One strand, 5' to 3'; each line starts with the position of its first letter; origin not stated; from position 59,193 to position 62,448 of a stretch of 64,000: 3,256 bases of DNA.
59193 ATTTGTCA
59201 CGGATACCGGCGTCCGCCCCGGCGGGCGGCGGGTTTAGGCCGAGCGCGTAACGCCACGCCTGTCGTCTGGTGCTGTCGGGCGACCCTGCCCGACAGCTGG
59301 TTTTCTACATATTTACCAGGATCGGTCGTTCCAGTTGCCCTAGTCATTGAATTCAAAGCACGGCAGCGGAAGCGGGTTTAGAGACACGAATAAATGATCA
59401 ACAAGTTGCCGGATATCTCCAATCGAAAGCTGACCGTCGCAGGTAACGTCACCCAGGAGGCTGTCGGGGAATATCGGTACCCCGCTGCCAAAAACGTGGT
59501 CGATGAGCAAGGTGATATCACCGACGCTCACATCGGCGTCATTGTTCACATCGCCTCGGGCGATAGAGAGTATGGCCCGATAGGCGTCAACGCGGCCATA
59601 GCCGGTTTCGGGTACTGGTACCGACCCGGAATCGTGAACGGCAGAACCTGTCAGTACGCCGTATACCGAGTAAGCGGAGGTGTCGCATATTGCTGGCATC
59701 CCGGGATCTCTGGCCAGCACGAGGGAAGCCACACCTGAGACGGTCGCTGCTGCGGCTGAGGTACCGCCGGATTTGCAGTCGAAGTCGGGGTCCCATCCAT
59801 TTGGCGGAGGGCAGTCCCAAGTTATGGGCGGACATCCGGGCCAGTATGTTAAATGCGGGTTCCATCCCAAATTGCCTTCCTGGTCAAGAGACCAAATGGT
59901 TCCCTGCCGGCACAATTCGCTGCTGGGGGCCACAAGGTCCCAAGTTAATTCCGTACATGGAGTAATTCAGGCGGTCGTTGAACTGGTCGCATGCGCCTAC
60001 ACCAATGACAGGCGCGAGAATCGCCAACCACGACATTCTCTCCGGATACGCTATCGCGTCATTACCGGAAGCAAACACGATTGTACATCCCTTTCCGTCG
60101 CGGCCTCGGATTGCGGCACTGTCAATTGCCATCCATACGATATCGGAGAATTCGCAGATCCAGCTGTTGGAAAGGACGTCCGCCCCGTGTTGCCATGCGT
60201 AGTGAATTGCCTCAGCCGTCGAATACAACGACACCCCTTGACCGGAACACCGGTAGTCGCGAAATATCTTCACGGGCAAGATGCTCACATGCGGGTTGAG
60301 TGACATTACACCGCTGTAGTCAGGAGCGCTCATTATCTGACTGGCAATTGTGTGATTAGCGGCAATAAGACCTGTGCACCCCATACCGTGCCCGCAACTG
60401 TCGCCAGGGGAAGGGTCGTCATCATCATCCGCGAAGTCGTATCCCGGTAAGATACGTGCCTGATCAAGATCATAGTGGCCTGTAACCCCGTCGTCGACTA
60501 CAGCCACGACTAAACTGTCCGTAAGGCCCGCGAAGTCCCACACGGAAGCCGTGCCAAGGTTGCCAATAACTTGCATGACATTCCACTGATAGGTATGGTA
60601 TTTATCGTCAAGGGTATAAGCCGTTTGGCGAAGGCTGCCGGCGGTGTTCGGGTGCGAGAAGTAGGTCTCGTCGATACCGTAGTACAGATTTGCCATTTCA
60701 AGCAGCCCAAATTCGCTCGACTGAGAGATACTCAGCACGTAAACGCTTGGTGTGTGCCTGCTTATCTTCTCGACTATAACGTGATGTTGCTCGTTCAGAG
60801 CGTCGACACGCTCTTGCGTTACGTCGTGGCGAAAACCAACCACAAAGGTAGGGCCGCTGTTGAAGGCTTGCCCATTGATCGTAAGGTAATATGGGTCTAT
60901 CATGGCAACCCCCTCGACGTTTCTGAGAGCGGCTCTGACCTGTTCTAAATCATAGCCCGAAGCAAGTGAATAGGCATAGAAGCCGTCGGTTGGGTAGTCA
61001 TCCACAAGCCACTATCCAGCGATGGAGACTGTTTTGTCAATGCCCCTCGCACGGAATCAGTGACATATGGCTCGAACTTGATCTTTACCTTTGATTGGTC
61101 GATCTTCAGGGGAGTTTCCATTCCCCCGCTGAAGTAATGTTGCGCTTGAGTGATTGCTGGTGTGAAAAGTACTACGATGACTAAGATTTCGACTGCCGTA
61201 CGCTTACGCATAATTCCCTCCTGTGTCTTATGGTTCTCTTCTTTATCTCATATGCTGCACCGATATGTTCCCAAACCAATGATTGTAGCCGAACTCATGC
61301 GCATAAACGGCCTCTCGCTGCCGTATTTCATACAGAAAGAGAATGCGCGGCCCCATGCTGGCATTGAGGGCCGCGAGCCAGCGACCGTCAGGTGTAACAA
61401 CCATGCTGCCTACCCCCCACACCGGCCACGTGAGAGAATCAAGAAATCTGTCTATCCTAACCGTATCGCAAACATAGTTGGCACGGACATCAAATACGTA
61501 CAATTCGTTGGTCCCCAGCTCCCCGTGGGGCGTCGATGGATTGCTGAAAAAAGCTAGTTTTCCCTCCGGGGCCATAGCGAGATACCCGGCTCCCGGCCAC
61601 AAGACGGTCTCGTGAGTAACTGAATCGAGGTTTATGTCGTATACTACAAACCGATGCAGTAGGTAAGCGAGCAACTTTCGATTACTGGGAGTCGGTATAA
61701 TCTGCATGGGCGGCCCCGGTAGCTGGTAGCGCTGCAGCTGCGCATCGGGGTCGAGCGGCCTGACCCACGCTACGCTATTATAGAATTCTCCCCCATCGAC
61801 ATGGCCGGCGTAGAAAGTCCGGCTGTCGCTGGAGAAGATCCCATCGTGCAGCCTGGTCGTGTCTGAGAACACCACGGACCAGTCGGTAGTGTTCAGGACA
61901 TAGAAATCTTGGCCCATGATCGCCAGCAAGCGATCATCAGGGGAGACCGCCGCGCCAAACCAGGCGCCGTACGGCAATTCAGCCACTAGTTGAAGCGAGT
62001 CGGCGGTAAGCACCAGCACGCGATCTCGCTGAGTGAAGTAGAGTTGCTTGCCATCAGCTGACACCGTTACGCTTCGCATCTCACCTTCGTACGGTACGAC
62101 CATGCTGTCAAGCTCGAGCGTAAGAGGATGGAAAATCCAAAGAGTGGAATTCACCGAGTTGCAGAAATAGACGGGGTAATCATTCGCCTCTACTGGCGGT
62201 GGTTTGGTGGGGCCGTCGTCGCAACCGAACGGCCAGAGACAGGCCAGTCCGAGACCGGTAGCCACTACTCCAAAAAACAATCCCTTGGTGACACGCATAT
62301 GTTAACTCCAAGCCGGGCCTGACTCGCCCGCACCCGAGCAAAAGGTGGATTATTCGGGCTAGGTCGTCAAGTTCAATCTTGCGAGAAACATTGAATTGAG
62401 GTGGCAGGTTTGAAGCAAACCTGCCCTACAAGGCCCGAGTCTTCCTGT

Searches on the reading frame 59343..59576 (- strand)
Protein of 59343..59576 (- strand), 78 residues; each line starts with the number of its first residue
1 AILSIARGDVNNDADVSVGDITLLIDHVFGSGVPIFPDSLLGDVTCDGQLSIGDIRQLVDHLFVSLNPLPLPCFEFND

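Call 10: search_protein_families(library=pfam, proteins=[window:59343-59576:-], max_evalue=10)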
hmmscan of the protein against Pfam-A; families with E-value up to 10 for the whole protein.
seq(78 aa): 1 family
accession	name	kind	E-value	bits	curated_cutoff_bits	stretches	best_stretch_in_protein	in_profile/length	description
PF00404.24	Dockerin_1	-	5.8e-05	23.6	22.9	1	8-60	2-54/57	Dockerin type I domain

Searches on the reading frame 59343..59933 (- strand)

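Call 4: search_protein_families(library=pfam, proteins=[window:59343-59933:-], max_evalue=1)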
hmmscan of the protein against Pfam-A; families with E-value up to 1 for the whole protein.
window:59343-59933:- (197 aa): 2 families
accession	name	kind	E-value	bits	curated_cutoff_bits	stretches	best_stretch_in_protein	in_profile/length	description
PF00404.24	Dockerin_1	-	0.00065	20.3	22.9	1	127-178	2-53/57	Dockerin type I domain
PF00082.27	Peptidase_S8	-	0.0067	16.2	21.8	1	54-79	235-260/288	Subtilase family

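Call 5: search_protein_families(library=ncbifam, proteins=[window:59343-59933:-], max_evalue=1)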
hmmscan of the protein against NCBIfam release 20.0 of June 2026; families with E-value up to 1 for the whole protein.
window:59343-59933:- (197 aa): 2 families
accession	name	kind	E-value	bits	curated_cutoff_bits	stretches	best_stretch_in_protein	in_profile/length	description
TIGR03921.1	T7SS_mycosin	equivalog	9.6e-08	31.5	278.75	1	56-124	227-288/353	type VII secretion-associated serine protease mycosin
NF033595.1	denti_PrtP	equivalog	0.004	15.8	300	1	56-135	440-516/606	dentilisin complex serine proteinase subunit PrtP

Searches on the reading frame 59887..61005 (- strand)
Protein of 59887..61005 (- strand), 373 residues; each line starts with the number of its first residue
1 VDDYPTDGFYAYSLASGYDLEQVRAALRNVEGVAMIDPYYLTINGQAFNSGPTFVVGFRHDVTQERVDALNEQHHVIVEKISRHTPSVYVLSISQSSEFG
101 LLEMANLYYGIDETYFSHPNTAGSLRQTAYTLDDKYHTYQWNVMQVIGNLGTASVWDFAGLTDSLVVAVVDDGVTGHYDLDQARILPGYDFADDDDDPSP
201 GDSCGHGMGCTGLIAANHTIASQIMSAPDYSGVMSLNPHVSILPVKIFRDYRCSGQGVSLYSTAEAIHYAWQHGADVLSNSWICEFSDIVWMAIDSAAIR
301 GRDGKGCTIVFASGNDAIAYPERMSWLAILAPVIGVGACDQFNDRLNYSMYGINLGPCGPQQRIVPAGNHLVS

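Call 4: search_protein_families(library=pfam, proteins=[window:59887-61005:-], max_evalue=1)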
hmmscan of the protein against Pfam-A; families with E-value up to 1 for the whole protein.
window:59887-61005:- (373 aa): 3 families
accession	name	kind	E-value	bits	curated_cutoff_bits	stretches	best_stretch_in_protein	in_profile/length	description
PF00082.27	Peptidase_S8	-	1.1e-19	71.3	21.8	1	164-355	3-197/288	Subtilase family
PF11650.14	P22_Tail-4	-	0.2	12.2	21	1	181-230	51-94/159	P22 tail accessory factor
PF09869.16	KH_DUF2096_C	-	0.28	11.4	24.6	1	56-89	7-40/59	DUF2096 C-terminal KH-like domain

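Call 5: search_protein_families(library=ncbifam, proteins=[window:59887-61005:-], max_evalue=1)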
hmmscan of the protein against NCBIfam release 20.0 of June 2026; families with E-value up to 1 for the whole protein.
window:59887-61005:- (373 aa): 2 families
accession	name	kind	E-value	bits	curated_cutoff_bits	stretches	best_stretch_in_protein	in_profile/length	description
TIGR03921.1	T7SS_mycosin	equivalog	3e-19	69.4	278.75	1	153-360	4-203/353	type VII secretion-associated serine protease mycosin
TIGR03895.1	protease_PatA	subfamily_domain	5.4e-05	22.1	421.05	1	219-354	4-134/606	PatA/PatG family cyanobactin maturation protease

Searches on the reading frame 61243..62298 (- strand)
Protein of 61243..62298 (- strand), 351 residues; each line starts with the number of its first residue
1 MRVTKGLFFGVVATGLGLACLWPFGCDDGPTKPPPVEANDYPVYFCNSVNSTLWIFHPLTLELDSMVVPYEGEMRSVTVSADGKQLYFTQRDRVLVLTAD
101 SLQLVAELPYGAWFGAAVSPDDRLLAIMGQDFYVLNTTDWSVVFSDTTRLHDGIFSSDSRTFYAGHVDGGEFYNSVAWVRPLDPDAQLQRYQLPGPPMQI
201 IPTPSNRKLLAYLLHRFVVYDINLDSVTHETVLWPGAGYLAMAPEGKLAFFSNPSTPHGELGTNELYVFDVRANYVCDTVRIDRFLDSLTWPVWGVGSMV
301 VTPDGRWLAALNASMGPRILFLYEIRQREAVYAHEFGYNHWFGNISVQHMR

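Call 17: search_protein_families(library=pfam, proteins=[window:61243-62298:-], max_evalue=0.1)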
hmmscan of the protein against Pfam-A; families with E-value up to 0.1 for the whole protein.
window:61243-62298:- (351 aa): 1 family
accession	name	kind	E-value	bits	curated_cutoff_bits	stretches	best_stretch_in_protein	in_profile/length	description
PF07676.18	PD40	-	2.8e-05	24.4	20.9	0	70-89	7-26/38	WD40-like Beta Propeller Repeat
